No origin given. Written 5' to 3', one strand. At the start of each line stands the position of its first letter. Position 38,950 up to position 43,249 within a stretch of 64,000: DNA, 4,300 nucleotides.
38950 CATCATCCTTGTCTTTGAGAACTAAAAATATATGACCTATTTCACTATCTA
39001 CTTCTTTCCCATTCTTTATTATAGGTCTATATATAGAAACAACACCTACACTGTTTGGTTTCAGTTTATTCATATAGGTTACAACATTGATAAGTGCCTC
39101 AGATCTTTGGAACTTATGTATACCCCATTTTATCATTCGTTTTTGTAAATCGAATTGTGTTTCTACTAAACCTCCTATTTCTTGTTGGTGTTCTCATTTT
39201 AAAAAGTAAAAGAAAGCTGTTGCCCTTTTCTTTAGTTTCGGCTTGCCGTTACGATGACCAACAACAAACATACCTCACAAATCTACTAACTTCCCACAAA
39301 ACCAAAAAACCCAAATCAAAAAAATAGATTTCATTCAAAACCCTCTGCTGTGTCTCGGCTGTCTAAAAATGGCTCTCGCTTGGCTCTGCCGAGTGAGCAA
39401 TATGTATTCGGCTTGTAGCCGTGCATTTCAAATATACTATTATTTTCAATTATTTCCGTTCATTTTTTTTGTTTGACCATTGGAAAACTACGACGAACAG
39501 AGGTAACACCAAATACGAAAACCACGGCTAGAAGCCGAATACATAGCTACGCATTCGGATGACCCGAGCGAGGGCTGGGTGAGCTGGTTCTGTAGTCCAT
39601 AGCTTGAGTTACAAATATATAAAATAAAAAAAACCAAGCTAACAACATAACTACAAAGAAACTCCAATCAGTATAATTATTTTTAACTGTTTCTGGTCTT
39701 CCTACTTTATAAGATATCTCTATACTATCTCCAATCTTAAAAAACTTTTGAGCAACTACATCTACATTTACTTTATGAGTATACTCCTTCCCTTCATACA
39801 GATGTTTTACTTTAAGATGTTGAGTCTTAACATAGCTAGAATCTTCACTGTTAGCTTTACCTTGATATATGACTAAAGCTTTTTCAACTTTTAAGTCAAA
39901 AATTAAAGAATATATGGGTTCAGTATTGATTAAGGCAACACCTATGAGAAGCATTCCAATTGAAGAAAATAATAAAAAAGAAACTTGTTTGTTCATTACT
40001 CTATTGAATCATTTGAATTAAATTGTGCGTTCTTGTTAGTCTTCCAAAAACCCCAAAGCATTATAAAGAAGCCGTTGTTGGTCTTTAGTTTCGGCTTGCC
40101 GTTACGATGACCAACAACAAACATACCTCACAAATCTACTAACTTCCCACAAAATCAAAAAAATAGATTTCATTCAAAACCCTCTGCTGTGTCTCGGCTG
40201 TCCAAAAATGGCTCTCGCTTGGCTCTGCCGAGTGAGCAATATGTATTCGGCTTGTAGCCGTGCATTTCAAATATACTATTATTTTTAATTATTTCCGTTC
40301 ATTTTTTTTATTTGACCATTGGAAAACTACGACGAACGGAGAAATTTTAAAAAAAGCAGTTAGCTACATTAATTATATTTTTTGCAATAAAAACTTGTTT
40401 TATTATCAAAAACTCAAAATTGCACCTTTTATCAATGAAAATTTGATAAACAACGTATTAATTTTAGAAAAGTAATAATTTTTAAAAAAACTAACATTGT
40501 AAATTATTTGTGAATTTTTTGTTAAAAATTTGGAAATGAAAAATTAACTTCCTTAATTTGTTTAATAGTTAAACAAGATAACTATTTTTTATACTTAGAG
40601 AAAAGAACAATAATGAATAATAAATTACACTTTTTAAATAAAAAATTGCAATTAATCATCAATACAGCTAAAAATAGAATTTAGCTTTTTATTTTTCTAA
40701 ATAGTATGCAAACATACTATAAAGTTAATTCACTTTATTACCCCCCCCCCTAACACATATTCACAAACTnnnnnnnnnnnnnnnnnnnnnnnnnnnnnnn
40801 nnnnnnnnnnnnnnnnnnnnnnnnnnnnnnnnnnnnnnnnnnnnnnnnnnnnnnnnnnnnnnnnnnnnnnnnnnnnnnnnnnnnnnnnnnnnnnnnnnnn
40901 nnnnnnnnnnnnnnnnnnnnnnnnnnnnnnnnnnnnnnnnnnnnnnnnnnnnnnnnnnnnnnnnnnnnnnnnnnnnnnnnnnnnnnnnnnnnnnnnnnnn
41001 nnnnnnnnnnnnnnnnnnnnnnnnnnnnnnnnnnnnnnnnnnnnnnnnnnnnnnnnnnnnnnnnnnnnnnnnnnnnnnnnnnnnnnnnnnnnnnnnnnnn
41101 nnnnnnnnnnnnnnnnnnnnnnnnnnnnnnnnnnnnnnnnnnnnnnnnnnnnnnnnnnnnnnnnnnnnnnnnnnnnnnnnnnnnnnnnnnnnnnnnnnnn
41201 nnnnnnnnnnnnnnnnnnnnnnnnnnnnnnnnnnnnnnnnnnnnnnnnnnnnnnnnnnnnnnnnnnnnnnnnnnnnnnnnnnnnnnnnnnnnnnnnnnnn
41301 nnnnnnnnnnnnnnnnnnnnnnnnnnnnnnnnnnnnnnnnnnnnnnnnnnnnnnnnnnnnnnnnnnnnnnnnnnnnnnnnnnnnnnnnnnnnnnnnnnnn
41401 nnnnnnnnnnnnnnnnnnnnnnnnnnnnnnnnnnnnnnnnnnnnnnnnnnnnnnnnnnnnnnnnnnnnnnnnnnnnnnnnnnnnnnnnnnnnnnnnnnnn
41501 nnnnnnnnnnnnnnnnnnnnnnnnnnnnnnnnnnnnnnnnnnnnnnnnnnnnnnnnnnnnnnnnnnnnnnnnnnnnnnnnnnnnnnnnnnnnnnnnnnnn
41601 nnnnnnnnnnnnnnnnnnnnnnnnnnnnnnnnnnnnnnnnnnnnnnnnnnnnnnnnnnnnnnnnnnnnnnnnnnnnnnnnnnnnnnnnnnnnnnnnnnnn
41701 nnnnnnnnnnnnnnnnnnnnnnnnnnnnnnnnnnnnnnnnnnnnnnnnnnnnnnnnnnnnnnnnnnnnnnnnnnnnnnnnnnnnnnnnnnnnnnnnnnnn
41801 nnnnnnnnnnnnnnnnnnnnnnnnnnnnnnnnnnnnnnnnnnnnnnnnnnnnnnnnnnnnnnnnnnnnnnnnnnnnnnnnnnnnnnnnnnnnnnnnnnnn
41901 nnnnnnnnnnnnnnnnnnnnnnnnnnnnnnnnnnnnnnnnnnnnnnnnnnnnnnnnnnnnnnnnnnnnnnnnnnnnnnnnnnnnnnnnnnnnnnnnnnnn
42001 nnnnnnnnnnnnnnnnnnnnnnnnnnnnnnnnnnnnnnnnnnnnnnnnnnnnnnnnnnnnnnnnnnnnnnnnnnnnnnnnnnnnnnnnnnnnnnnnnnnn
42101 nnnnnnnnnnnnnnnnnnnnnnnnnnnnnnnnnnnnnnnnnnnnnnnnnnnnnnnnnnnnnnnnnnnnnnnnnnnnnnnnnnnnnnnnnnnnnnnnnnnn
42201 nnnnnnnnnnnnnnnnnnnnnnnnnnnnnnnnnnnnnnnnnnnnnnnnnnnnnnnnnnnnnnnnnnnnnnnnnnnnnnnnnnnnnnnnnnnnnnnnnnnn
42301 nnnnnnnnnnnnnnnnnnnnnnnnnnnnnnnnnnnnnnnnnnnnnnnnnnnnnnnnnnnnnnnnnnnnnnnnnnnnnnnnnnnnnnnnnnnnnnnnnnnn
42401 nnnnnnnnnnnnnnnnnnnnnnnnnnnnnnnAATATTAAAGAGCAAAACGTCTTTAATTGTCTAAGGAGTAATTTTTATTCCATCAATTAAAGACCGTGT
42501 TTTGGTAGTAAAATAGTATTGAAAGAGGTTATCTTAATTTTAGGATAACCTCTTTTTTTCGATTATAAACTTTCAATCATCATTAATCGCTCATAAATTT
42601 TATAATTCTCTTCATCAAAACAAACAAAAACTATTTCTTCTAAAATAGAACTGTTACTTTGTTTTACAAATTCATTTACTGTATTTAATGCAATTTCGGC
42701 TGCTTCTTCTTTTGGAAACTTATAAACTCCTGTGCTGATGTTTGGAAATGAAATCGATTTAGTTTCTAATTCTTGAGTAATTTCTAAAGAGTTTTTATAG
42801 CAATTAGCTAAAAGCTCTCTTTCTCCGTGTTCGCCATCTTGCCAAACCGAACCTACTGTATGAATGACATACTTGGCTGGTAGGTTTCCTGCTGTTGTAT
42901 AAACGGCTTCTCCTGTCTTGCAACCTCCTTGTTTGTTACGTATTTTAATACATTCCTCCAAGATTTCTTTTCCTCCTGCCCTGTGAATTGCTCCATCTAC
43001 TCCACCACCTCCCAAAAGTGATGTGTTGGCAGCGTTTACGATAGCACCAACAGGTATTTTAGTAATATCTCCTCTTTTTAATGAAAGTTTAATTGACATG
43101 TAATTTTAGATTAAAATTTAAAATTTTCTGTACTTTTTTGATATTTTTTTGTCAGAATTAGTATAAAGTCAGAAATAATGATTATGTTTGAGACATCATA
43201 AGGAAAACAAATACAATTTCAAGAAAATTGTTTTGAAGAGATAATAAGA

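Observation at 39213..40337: Palindromic repeat family (REP/MITE-like): two ~275-bp direct copies flank a DUF3592-like membrane-protein gene, with an inverted partial copy inside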

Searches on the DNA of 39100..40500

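Call 10: search_rna_families(source=window, start=39100, end=40500, threshold=evalue, max_evalue=10, show_alignments=2)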
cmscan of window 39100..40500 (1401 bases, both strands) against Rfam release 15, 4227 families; matches with E-value up to 10: 2.
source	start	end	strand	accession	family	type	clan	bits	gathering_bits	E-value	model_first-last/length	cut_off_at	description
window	39389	39558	-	RF01005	MIR530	Gene; miRNA;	-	21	85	0.43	1-172/172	no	MIR530 microRNA precursor family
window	39810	39878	+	RF00054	SNORD25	Gene; snRNA; snoRNA; CD-box;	CL00049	17.2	39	2.1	1-87/87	no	Small nucleolar RNA SNORD25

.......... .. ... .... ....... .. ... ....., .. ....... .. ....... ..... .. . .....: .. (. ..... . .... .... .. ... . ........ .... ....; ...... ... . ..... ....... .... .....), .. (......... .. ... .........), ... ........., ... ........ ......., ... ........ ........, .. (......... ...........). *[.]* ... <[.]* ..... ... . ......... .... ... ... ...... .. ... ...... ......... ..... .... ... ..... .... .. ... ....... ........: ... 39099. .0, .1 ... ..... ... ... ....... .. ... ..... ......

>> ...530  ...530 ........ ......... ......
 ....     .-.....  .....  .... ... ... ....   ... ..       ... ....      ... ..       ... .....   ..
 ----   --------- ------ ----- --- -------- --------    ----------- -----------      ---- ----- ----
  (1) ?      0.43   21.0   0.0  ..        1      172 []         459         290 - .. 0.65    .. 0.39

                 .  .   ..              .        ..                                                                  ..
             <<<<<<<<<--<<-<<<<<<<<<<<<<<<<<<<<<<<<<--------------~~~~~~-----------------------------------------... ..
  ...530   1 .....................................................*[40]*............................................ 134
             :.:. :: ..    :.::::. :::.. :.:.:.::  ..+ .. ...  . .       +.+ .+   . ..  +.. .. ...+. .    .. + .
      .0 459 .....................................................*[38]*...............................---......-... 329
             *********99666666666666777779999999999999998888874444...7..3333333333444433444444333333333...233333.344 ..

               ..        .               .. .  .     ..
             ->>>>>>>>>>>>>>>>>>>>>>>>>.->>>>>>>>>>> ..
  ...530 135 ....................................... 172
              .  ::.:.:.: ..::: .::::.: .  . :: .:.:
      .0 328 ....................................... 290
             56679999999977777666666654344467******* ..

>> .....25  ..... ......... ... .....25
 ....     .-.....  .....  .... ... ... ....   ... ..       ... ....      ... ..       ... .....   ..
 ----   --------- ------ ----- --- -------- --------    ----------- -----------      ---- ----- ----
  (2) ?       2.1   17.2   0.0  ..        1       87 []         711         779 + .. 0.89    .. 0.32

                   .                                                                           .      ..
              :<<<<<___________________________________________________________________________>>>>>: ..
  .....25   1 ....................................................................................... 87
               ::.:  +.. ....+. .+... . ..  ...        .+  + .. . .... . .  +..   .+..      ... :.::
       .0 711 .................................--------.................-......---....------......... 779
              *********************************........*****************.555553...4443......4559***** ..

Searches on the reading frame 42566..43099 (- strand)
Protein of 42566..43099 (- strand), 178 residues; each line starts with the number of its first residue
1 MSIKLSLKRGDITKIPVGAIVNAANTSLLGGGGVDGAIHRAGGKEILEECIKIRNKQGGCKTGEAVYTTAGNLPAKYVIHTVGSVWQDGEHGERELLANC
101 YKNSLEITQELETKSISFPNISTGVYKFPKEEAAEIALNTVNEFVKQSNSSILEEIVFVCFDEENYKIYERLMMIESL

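Call 54: search_protein_families(library=pfam, proteins=[window:42566-43099:-], max_evalue=0.001)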
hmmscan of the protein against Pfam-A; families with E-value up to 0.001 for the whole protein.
window:42566-43099:- (178 aa): 1 family
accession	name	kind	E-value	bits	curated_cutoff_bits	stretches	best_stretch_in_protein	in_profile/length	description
PF01661.27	Macro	-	1.4e-48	164.1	22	1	21-137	1-118/118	Macro domain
